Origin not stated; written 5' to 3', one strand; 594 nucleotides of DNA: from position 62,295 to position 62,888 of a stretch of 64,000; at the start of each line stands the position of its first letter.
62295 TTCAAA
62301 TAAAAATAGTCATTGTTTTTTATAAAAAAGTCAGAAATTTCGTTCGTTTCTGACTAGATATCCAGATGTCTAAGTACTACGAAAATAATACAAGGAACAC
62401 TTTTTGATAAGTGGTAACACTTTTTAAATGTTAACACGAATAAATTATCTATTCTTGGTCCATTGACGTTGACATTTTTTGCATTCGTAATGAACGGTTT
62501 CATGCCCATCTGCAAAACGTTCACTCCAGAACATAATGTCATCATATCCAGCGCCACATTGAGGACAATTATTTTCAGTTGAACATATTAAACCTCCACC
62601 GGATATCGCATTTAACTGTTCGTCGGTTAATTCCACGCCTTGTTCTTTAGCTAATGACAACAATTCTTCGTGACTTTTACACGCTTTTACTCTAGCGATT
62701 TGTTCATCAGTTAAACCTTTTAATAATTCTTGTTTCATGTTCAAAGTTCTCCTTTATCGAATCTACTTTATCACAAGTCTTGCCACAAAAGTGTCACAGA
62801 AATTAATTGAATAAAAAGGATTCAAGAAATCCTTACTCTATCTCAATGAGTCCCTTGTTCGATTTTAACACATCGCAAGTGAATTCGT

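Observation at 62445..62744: Orphan Nif11-type GG-leader peptide with a zinc-ribbon-like Cys-rich core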

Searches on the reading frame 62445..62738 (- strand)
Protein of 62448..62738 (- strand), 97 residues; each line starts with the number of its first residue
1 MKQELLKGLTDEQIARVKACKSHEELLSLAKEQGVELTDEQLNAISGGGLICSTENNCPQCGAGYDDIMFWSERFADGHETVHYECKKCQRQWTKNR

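Call 3: search_protein_families(library=pfam, proteins=[window:62448-62738:-], max_evalue=1)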
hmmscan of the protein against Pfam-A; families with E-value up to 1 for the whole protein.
seq(97 aa): 11 families
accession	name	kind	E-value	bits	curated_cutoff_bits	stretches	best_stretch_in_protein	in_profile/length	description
PF07862.16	Nif11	-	0.00011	22.8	23.8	1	16-40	22-46/48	Nif11 domain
PF01096.23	Zn_ribbon_TFIIS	-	0.0013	19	21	1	57-94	2-39/39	Transcription factor S-II (TFIIS)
PF02701.20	Zn_ribbon_Dof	-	0.053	14.1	26.6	1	56-95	4-40/59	Dof domain, zinc finger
PF13717.11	Zn_ribbon_4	-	0.081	13.3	30.3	0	85-94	27-36/36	zinc-ribbon domain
PF23458.2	DUF7130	-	0.089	13.1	35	1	56-73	71-88/89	Domain of unknown function (DUF7130)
PF03047.20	ComC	-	0.19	12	20.4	1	31-50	7-26/31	COMC family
PF11116.13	DUF2624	-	0.26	12.6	24.7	1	23-45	17-39/83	Protein of unknown function (DUF2624)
PF05876.18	GpA_ATPase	-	0.42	10.6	25.6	1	57-95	196-235/247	Phage terminase large subunit gpA, ATPase domain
PF23455.1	DUF7129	-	0.46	10.7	30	0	81-94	9-22/45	Domain of unknown function (DUF7129)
PF18892.5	DUF5651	-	0.71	10.2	27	1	80-94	12-26/53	Family of unknown function (DUF5651)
PF09723.15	Zn_ribbon_8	-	0.9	10.1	34.4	0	55-63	26-34/41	Zinc ribbon domain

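Call 4: search_protein_families(library=ncbifam, proteins=[window:62448-62738:-], max_evalue=1)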
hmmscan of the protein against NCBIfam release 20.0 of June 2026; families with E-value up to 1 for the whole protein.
seq(97 aa): 16 families
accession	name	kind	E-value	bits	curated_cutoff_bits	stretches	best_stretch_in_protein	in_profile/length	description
TIGR01384.1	TFS_arch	equivalog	0.00057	20.5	64.75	1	52-94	58-98/101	transcription factor S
TIGR02443.1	TIGR02443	equivalog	0.003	17.4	49.45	1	57-92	11-40/59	YheV family putative zinc ribbon protein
TIGR03798.1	leader_Nif11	subfamily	0.0044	17.2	32.3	1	16-43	22-49/68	Nif11-like leader peptide family RiPP precursor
NF038399.1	NH_RiPP_Os17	domain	0.007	16.4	40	1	30-47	28-45/63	Os1348 family NHLP clan protein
NF038034.1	lactGbeta_entB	subfamily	0.017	15.3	37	1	37-50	1-14/38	lactococcin G-beta/enterocin 1071B family bacteriocin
NF047912.1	ECs_2282_CxxC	subfamily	0.017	15.1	37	1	57-96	4-40/60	ECs_2282 family putative zinc-binding protein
TIGR01847.1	bacteriocin_sig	domain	0.023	15.3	15.7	1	36-48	3-15/15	bacteriocin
NF038153.1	lant_leader_L1a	domain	0.036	14.2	22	1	27-48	11-32/32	class I lanthipeptide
NF033772.1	pheromone_VP1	equivalog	0.038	14.2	85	1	27-77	2-56/65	peptide pheromone VP1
TIGR03793.1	leader_NHLP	domain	0.062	13.2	50.9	1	29-48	58-77/77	NHLP leader peptide family RiPP precursor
NF033456.1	RiPP_CCRG-2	domain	0.064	13.2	24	1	36-49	5-18/18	CCRG-2 family RiPP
TIGR02605.1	CxxC_CxxC_SSSS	subfamily_domain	0.083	13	31.3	0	55-63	26-34/52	FmdB family zinc ribbon protein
NF038167.1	cyan_ocin_like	subfamily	0.11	12.7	32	1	32-56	6-30/72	CTB family bacteriocin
TIGR03949.1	bact_IIb_cerein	subfamily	0.13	12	21.5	1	35-49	2-16/45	class IIb bacteriocin, lactobin A/cerein 7B family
NF058542.1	CtkRMPhLog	equivalog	0.17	11.8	300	1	19-53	10-44/177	cytokinin riboside 5'-monophosphate phosphoribohydrolase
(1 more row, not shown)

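Call 7: find_homologous_proteins(query=window:62448-62738:-, max_evalue=0.01)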
Query seq(97 aa) (97 aa): 201 proteins with E <= 0.01 among 204 candidates; the best 120 are listed.
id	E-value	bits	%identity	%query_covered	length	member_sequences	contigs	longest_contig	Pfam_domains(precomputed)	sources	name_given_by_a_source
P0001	1.5e-54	200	92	100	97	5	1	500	PF07862.17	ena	-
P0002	3.7e-54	199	92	100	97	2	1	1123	-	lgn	-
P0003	3.0e-53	196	90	100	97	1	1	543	PF07862.17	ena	-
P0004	1.7e-52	193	87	100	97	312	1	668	-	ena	-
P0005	2.2e-51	190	86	100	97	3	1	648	-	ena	-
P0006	5.4e-51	188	84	99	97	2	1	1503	-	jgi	-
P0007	6.9e-51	188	84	100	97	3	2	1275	-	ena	-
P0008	1.7e-50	187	88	100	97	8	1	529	-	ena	-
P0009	3.6e-50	186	86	100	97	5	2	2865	-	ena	-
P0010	4.4e-49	182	84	100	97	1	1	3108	-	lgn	-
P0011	8.7e-49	181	84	100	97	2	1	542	-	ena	-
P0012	1.7e-48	181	84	100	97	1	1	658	-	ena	-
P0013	7.5e-48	178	81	99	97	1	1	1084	-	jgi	-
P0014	1.2e-46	175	79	99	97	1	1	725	-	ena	-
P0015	8.3e-45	169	78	99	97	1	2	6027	-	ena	-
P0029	2.0e-21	94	57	93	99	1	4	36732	-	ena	-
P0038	3.6e-20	90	48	94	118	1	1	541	PF07862.17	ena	-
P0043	7.4e-20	89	53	99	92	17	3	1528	PF08274.18,PF01096.24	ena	-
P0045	9.9e-20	88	48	96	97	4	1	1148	PF07862.17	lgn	-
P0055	3.7e-19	86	52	96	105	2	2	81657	PF01096.24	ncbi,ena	-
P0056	3.9e-19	86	55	96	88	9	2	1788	PF07862.17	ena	-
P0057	4.2e-19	86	58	99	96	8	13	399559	-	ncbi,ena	-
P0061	7.0e-19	86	51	99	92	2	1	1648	PF01096.24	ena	-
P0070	1.6e-18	84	53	96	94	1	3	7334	PF07862.17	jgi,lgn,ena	-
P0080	4.6e-18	83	54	98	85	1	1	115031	-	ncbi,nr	ncbi:MAG: Nif11-like leader peptide family natural product precursor [Bacilli bacterium]|nr:Nif11-li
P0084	6.8e-18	82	52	99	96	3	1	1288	PF07862.17,PF08271.18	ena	-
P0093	1.6e-17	81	76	61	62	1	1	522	PF07862.17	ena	-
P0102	3.8e-17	80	54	98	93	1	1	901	PF07862.17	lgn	-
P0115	1.1e-16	79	55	98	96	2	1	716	PF07862.17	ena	-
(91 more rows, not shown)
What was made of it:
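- On Nif11-like leader peptide family (TIGR03798 / PF07862): Thirteen of the 120 listed relatives carry a precomputed PF07862 hit (call 7).
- Checked: More than 200 homologues were found, down to E=1e-54 (call 7).
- JGI names for some relatives are 'RNA polymerase subunit M/TFIIS' or 'RNA-binding Zn-ribbon protein' (call 7).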

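Call 9: find_encoding_contigs(protein=P0029, flank=10000, max_places=3)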
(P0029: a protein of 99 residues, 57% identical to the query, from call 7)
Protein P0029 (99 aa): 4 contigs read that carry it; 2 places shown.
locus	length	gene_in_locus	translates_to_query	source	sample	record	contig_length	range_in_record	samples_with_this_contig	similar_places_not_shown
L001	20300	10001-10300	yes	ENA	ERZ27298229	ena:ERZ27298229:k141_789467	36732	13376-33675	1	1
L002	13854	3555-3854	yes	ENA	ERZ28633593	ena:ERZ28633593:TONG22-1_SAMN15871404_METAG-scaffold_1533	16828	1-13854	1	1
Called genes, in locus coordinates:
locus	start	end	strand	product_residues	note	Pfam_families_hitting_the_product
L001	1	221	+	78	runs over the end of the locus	PF06163:DUF977 (weak), PF13412:HTH_24 (weak)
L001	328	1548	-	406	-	PF02492:cobW, PF07683:CobW_C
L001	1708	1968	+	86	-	-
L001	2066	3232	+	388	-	-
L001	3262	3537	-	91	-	-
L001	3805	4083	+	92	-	-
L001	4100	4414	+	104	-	-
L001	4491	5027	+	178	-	-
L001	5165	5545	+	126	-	-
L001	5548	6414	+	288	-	PF00665:rve, PF13683:rve_3, PF13333:rve_2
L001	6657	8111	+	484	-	PF07228:SpoIIE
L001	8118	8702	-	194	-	PF00440:TetR_N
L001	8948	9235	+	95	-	-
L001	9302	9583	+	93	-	-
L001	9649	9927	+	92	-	-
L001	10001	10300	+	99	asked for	-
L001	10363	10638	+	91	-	-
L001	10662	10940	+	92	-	-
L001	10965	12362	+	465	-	PF04055:Radical_SAM, PF13353:Fer4_12 (weak), PF13186:SPASM (weak)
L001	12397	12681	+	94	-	-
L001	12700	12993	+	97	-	-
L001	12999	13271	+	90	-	-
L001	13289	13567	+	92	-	-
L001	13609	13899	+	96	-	-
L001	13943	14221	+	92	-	-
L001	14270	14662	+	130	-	-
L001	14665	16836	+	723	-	PF03412:Peptidase_C39, PF12385:Peptidase_C70 (weak), PF13529:Peptidase_C39_2 (weak), PF00664:ABC_membrane, PF00005:ABC_tran, PF02463:SMC_N (faint)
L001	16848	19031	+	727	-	PF02463:SMC_N (faint), PF00664:ABC_membrane, PF00005:ABC_tran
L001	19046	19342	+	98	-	PF01740:STAS, PF13466:STAS_2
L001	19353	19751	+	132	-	PF13581:HATPase_c_2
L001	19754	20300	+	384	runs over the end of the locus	PF01740:STAS, PF13466:STAS_2 (weak), PF01636:APH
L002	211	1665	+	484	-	PF07228:SpoIIE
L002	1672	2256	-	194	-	PF00440:TetR_N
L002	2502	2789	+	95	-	-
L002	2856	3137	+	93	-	-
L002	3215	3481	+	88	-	-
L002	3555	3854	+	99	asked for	-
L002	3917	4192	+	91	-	-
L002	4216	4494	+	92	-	-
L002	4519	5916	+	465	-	PF04055:Radical_SAM, PF13353:Fer4_12 (weak), PF13186:SPASM (weak)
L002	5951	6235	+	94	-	-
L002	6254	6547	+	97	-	-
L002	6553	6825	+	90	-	-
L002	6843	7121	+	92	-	-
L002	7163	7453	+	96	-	-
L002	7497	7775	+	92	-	-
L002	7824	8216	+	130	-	-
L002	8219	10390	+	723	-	PF03412:Peptidase_C39, PF12385:Peptidase_C70 (weak), PF13529:Peptidase_C39_2 (weak), PF00664:ABC_membrane, PF00005:ABC_tran, PF02463:SMC_N (faint)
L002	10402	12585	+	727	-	PF02463:SMC_N (faint), PF00664:ABC_membrane, PF00005:ABC_tran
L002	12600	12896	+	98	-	PF01740:STAS, PF13466:STAS_2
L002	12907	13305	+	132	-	PF13581:HATPase_c_2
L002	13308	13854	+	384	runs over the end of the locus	PF01740:STAS, PF13466:STAS_2 (weak), PF01636:APH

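Call 10: find_encoding_contigs(protein=P0057, flank=10000, max_places=4)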
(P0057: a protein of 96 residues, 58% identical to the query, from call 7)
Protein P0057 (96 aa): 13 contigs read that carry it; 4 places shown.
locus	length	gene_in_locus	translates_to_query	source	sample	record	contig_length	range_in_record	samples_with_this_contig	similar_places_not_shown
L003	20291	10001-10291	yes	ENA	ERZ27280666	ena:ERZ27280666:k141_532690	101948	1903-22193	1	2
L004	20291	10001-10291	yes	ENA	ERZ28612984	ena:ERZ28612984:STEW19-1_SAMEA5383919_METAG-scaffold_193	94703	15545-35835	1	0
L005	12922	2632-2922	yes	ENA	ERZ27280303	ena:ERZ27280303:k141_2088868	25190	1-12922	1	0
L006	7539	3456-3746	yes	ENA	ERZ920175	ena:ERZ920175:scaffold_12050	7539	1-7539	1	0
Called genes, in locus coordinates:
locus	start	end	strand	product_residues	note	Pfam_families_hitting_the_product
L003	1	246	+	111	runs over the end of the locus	-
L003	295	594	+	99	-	-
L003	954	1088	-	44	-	-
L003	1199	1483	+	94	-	-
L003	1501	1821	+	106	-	-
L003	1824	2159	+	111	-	-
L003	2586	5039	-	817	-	-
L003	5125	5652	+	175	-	PF14066:DUF4256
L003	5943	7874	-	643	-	-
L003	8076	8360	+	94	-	PF08271:Zn_Ribbon_TF (weak)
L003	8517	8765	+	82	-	PF02604:PhdYeFM_antitox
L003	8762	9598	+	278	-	PF05016:ParE_toxin, PF13302:Acetyltransf_3, PF00583:Acetyltransf_1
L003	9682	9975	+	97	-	PF08271:Zn_Ribbon_TF (faint)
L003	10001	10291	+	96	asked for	-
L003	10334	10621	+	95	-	-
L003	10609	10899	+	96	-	-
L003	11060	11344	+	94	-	-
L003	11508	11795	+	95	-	-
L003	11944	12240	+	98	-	-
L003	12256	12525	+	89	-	-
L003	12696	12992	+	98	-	-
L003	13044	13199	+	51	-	-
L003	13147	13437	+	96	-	-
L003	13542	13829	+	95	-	-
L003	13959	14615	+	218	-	-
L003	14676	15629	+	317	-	PF07722:Peptidase_C26, PF00117:GATase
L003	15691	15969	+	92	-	-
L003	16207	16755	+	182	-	PF13302:Acetyltransf_3, PF00583:Acetyltransf_1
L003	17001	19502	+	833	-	PF00512:HisKA, PF02518:HATPase_c, PF00072:Response_reg, PF23198:PDE8A_N (faint), PF00072:Response_reg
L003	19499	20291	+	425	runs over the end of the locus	PF01547:SBP_bac_1, PF13416:SBP_bac_8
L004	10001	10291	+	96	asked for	-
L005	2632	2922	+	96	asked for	-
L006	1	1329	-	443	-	?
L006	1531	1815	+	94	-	PF08271:Zn_Ribbon_TF (weak)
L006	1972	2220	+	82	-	PF02604:PhdYeFM_antitox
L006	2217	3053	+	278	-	PF05016:ParE_toxin, PF13302:Acetyltransf_3, PF00583:Acetyltransf_1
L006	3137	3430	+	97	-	PF08271:Zn_Ribbon_TF (faint)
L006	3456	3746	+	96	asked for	-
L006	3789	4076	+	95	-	-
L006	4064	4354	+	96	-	-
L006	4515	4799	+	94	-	-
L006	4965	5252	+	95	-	-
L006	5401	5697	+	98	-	-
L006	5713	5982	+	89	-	-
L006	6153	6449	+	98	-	-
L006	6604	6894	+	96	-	-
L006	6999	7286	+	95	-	-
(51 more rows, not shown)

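Call 12: search_protein_families(library=ncbifam, proteins=[L001:10965-12362:+, L001:14270-14662:+, L001:14665-16836:+, L001:16848-19031:+, L001:8948-9235:+, L001:12397-12681:+], max_evalue=0.01)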
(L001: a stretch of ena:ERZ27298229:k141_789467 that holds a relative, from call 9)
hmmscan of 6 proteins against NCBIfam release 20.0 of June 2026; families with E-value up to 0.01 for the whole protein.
L001:10965-12362:+ (465 aa): 78 families (the best 25 are shown)
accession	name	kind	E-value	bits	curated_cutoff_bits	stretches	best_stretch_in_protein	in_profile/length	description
TIGR04545.1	rSAM_ahbD_hemeb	equivalog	1.7e-28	100.1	500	1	94-419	6-319/339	heme b synthase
TIGR04054.1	rSAM_NirJ1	equivalog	1.2e-24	86.7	650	1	92-416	40-361/387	putative heme d1 biosynthesis radical SAM protein NirJ1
TIGR04546.1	rSAM_ahbC_deAc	equivalog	4.6e-24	84.9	650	1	91-252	42-202/390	12,18-didecarboxysiroheme deacetylase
TIGR04250.1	SCM_rSAM_ScmE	equivalog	1.9e-23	83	400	1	90-423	5-333/358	SynChlorMet cassette radical SAM/SPASM protein ScmE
TIGR04051.1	rSAM_NirJ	equivalog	2.4e-23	82.7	515.45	1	95-254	9-167/354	heme d1 biosynthesis radical SAM protein NirJ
TIGR02668.1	moaA_archaeal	equivalog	3.7e-23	82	325.25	1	90-299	12-222/303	GTP 3',8-cyclase MoaA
TIGR04251.1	SCM_rSAM_ScmF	equivalog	2.7e-22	79.6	400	1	90-420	6-324/353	SynChlorMet cassette radical SAM/SPASM protein ScmF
TIGR04133.1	rSAM_w_lipo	hypoth_equivalog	5e-22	78.3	425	1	94-300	30-237/350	TIGR04133 family radical SAM/SPASM protein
NF045574.1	sacti_mat_StsB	exception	5.3e-22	78.3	625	2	92-266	100-272/466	StsB family radical SAM/SPASM domain sactipeptide maturase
TIGR04053.2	TIGR04053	equivalog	1.2e-21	77.4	395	1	95-415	15-343/366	TIGR04053 family radical SAM/SPASM domain-containing protein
NF041298.1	rSAM_mat_DynA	equivalog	3.6e-21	75.5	450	1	95-424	8-328/356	dynobactin maturation radical SAM/SPASM protein DynA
TIGR04055.1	rSAM_NirJ2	equivalog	5.8e-21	75.3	500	1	94-441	6-324/326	putative heme d1 biosynthesis radical SAM protein NirJ2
TIGR04340.1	rSAM_ACGX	hypoth_equivalog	1e-20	74.3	400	1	90-427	5-329/341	radical SAM/SPASM domain protein, ACGX system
NF050035.1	rSAM_WgK_link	exception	1.7e-20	73.3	650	1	90-420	11-346/367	radical SAM/SPASM peptide maturase WgkB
TIGR04347.1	pseudo_SAM_Halo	equivalog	8e-20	71.4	525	1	93-255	43-204/390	TIGR04347 family pseudo-SAM/SPASM protein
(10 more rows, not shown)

L001:14270-14662:+ (130 aa): 1 family
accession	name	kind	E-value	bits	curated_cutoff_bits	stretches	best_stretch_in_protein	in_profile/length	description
TIGR03794.1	NHLM_micro_HlyD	equivalog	0.00073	18.5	156.2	1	7-56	1-50/421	NHLP bacteriocin system secretion protein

L001:14665-16836:+ (723 aa): 190 families (the best 25 are shown)
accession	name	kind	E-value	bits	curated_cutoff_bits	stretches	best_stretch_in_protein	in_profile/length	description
TIGR03796.1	NHLM_micro_ABC1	equivalog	2.2e-246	819.5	853.3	1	15-720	1-709/710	NHLP family bacteriocin export ABC transporter peptidase/permease/ATPase subunit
TIGR01846.1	type_I_sec_HlyB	subfamily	1.2e-106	357.7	725.55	1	31-721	4-690/694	type I secretion system permease/ATPase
TIGR01193.1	bacteriocin_ABC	subfamily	1.9e-105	353.9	523.85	1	22-721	2-707/708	peptide cleavage/export ABC transporter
TIGR03797.1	NHLM_micro_ABC2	equivalog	3.1e-98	330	709.4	1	152-721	119-683/686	NHLP bacteriocin export ABC transporter permease/ATPase subunit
TIGR02203.1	MsbA_lipidA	equivalog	1.1e-91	308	602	1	172-719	22-565/572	lipid A export permease/ATP-binding protein MsbA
TIGR03375.1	type_I_sec_LssB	subfamily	2.1e-90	304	693.1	1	30-710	5-689/696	type I secretion system permease/ATPase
TIGR00958.1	3a01208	subfamily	2.1e-85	287.5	874.6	1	179-720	171-711/711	antigen peptide transporter 2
NF010178.0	PRK13657.1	equivalog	2.2e-82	277.4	733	1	167-721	17-568/588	glucan ABC transporter ATP-binding protein/ permease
NF045513.1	HepA_fam_ABC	equivalog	2.8e-78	263.9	725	1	251-718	137-604/610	heterocyst formation ABC transporter subunit HepA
TIGR02204.1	MsbA_rel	hypoth_equivalog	1.1e-77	262.1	780.4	1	251-720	100-572/576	ABC transporter, permease/ATP-binding protein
NF045998.1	cleave_ABC_plasm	equivalog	1.2e-75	255.1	500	1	24-671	5-647/673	Mbov_0121 family peptidase domain-containing ABC transporter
NF052233.1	CphA_assoc_ABC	equivalog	1.3e-75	255.2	880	1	176-720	199-740/766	cyanophycin metabolism-associated ABC transporter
NF008381.0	PRK11176.1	equivalog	2.1e-74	250.9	867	1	201-719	57-575/582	lipid A ABC transporter ATP-binding protein/permease MsbA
NF008056.1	PRK10790.1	equivalog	1.1e-67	228.9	746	1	223-719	79-571/584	SmdB family multidrug efflux ABC transporter permease/ATP-binding protein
TIGR01842.1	type_I_sec_PrtD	subfamily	2.5e-67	227.7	510.15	1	179-710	16-541/544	type I secretion system permease/ATPase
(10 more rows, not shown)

L001:16848-19031:+ (727 aa): 188 families (the best 25 are shown)
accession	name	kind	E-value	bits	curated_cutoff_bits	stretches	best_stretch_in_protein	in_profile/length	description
TIGR03797.1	NHLM_micro_ABC2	equivalog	1.4e-196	655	709.4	1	66-721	28-685/686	NHLP bacteriocin export ABC transporter permease/ATPase subunit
TIGR01846.1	type_I_sec_HlyB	subfamily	3.2e-104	349.6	725.55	1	163-721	129-692/694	type I secretion system permease/ATPase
TIGR03796.1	NHLM_micro_ABC1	equivalog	2.5e-101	340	853.3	1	177-718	156-709/710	NHLP family bacteriocin export ABC transporter peptidase/permease/ATPase subunit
TIGR02203.1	MsbA_lipidA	equivalog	1.7e-92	310.8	602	1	177-719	17-567/572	lipid A export permease/ATP-binding protein MsbA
NF045513.1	HepA_fam_ABC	equivalog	5.6e-82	276.1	725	1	228-716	108-604/610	heterocyst formation ABC transporter subunit HepA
TIGR03375.1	type_I_sec_LssB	subfamily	5.2e-81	272.9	693.1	1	202-710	176-691/696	type I secretion system permease/ATPase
TIGR02204.1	MsbA_rel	hypoth_equivalog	1e-80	272.1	780.4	1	176-721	19-575/576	ABC transporter, permease/ATP-binding protein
TIGR01193.1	bacteriocin_ABC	subfamily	7.5e-79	266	523.85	1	149-719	132-707/708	peptide cleavage/export ABC transporter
NF010178.0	PRK13657.1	equivalog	1.7e-78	264.5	733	1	198-724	38-573/588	glucan ABC transporter ATP-binding protein/ permease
NF008381.0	PRK11176.1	equivalog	7.6e-73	245.8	867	1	190-719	45-577/582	lipid A ABC transporter ATP-binding protein/permease MsbA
TIGR00958.1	3a01208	subfamily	1.7e-72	244.8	874.6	2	475-718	467-711/711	antigen peptide transporter 2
NF052233.1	CphA_assoc_ABC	equivalog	6.1e-63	213.3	880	1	174-722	181-744/766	cyanophycin metabolism-associated ABC transporter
TIGR01192.1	chvA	subfamily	2.2e-62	211.5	585.4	1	199-722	39-571/585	glucan export ABC transporter ATP-binding protein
NF008056.1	PRK10790.1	equivalog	7.6e-62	209.6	746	1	173-723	23-577/584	SmdB family multidrug efflux ABC transporter permease/ATP-binding protein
NF008364.0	PRK11160.1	equivalog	1.2e-59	202.4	630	1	249-720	94-574/575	heme ABC transporter ATP-binding protein/permease CydC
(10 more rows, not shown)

L001:8948-9235:+ (95 aa): 5 families
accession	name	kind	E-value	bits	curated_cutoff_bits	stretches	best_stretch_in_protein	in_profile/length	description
TIGR03798.1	leader_Nif11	subfamily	3.2e-05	24.1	32.3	1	15-44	21-50/68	Nif11-like leader peptide family RiPP precursor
TIGR03793.1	leader_NHLP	domain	0.0062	16.4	50.9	0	17-48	44-77/77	NHLP leader peptide family RiPP precursor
NF038399.1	NH_RiPP_Os17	domain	0.0065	16.5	40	0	30-47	28-45/63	Os1348 family NHLP clan protein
NF038167.1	cyan_ocin_like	subfamily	0.0074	16.4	32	1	33-51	7-23/72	CTB family bacteriocin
NF033772.1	pheromone_VP1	equivalog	0.0098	16.1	85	0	27-51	2-26/65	peptide pheromone VP1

L001:12397-12681:+ (94 aa): 4 families
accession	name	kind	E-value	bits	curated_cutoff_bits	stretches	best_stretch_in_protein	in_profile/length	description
TIGR03798.1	leader_Nif11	subfamily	0.00028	21.1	32.3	1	15-44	21-50/68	Nif11-like leader peptide family RiPP precursor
NF038167.1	cyan_ocin_like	subfamily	0.0026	17.9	32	1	35-55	9-29/72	CTB family bacteriocin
TIGR03793.1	leader_NHLP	domain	0.0026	17.6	50.9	1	21-48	48-77/77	NHLP leader peptide family RiPP precursor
NF033772.1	pheromone_VP1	equivalog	0.0041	17.3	85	1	26-50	1-25/65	peptide pheromone VP1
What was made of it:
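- On Nif11-like leader peptide family (TIGR03798 / PF07862): The exporter subunits score 819.5 against a cut-off of 853.3 (TIGR03796) and 655 against 709.4 (TIGR03797); these are best hits but just below cut-off (call 12).
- On Radical-SAM/SPASM thioether RiPPs (sacti-/ranthipeptides): All NCBIfam hits are far below their cut-offs: StsB 78.3 against 625, PapB 64 against 340, rSAM_nif11_3 62.6 against 725 (call 12).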

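Call 13: find_encoding_contigs(protein=window:62448-62738:-, flank=10000, max_places=6)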
Protein seq(97 aa) (97 aa): no gene with exactly this product is on record in the collection.

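Call 15: find_related_loci(query=window:62448-62738:-, collection=genome_contigs, flank=10000)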
Query seq(97 aa) (97 aa) in genome_contigs; peptide patterns used: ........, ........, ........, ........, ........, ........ (x = any residue, [..] = any of these).
294 stretches matched a pattern; 55 encode a relative of the query (tblastn E <= 1e-3); 53 distinct loci.
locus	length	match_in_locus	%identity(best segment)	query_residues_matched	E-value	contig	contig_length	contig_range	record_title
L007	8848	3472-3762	90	1-97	7e-57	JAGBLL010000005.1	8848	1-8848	MAG: Bacilli bacterium isolate RGIG9223 Water_deer_Rumen-2__c23751, whole genome shotgun sequence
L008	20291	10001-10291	89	1-97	8e-56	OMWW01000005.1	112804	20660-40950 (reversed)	uncultured Erysipelotrichaceae bacterium isolate RUG042 genome assembly, contig: scaffold_32, whole genome shotgun seque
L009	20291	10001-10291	86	1-97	2e-55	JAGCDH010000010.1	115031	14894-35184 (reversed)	MAG: Bacilli bacterium isolate RGIG9687 Yak_Omasum-2__c269682, whole genome shotgun sequence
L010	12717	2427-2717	87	1-97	4e-55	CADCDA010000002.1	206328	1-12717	MAG: uncultured Erysipelotrichaceae bacterium isolate RUG14536 genome assembly, contig: RUG14536_asm_2, whole genome sho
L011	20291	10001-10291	86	1-97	5e-55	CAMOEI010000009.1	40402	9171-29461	MAG: uncultured Bacillales bacterium isolate SRR873606_bin.85_metaWRAP_v1.3_MAG genome assembly, contig: NODE_1230_lengt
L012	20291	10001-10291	87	1-97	1e-54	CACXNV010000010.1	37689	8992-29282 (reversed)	MAG: uncultured Erysipelotrichaceae bacterium isolate RUG11432 genome assembly, contig: RUG11432_asm_10, whole genome sh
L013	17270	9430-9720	85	1-97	3e-54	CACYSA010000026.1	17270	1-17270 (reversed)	MAG: uncultured Erysipelotrichaceae bacterium isolate RUG12224 genome assembly, contig: RUG12224_asm_26, whole genome sh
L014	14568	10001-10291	85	1-97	3e-54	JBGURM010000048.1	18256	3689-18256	MAG: Bacilli bacterium isolate ruminal_MAG_116 ruminal_MAG_116_contig_0050, whole genome shotgun sequence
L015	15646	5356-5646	85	1-97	4e-53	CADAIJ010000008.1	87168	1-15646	MAG: uncultured Erysipelotrichaceae bacterium isolate RUG13318 genome assembly, contig: RUG13318_asm_8, whole genome sho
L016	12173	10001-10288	86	1-97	4e-52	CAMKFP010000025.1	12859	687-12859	MAG: uncultured Bacillales bacterium isolate SRR12081297_bin.41_metaWRAP_v1.3_MAG genome assembly, contig: ERZ12289777.8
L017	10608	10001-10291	81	1-97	1e-51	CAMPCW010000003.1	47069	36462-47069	MAG: uncultured Bacillales bacterium isolate SRR873610_bin.95_metaWRAP_v1.3_MAG genome assembly, contig: NODE_866_length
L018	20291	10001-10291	86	1-97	4e-47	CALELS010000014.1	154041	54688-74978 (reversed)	MAG TPA_asm: uncultured Bacillales bacterium isolate ERR833052_bin.36_CONCOCT_v1.1_MAG genome assembly, contig: ERZ80949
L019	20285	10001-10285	58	1-96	2e-28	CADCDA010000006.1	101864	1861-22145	MAG: uncultured Erysipelotrichaceae bacterium isolate RUG14536 genome assembly, contig: RUG14536_asm_6, whole genome sho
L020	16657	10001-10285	52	1-96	1e-26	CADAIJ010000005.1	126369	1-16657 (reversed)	MAG: uncultured Erysipelotrichaceae bacterium isolate RUG13318 genome assembly, contig: RUG13318_asm_5, whole genome sho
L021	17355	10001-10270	52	1-95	2e-26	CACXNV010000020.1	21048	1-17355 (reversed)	MAG: uncultured Erysipelotrichaceae bacterium isolate RUG11432 genome assembly, contig: RUG11432_asm_20, whole genome sh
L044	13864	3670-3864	60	1-63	9e-22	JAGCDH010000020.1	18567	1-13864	MAG: Bacilli bacterium isolate RGIG9687 Yak_Omasum-2__c582253, whole genome shotgun sequence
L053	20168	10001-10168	64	1-56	2e-18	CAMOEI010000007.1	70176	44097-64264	MAG: uncultured Bacillales bacterium isolate SRR873606_bin.85_metaWRAP_v1.3_MAG genome assembly, contig: NODE_389_length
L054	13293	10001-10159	66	1-56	2e-17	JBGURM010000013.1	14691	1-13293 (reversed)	MAG: Bacilli bacterium isolate ruminal_MAG_116 ruminal_MAG_116_contig_0013, whole genome shotgun sequence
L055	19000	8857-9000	73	1-48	3e-17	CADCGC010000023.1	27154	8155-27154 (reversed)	MAG: uncultured Erysipelotrichaceae bacterium isolate RUG14619 genome assembly, contig: RUG14619_asm_23, whole genome sh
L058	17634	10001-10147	63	1-49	9e-15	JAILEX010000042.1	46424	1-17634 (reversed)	MAG: Bacilli bacterium isolate RUI057 k141_3486567_flag=0_multi=10.9978_len=46424, whole genome shotgun sequence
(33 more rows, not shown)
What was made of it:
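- Three of these loci come from genomes that also carry this peptide's orthologue: RGIG9687 (L009+L044), SRR873606_bin.85 (L011+L053) and ruminal_MAG_116 (L014+L054) (call 15).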
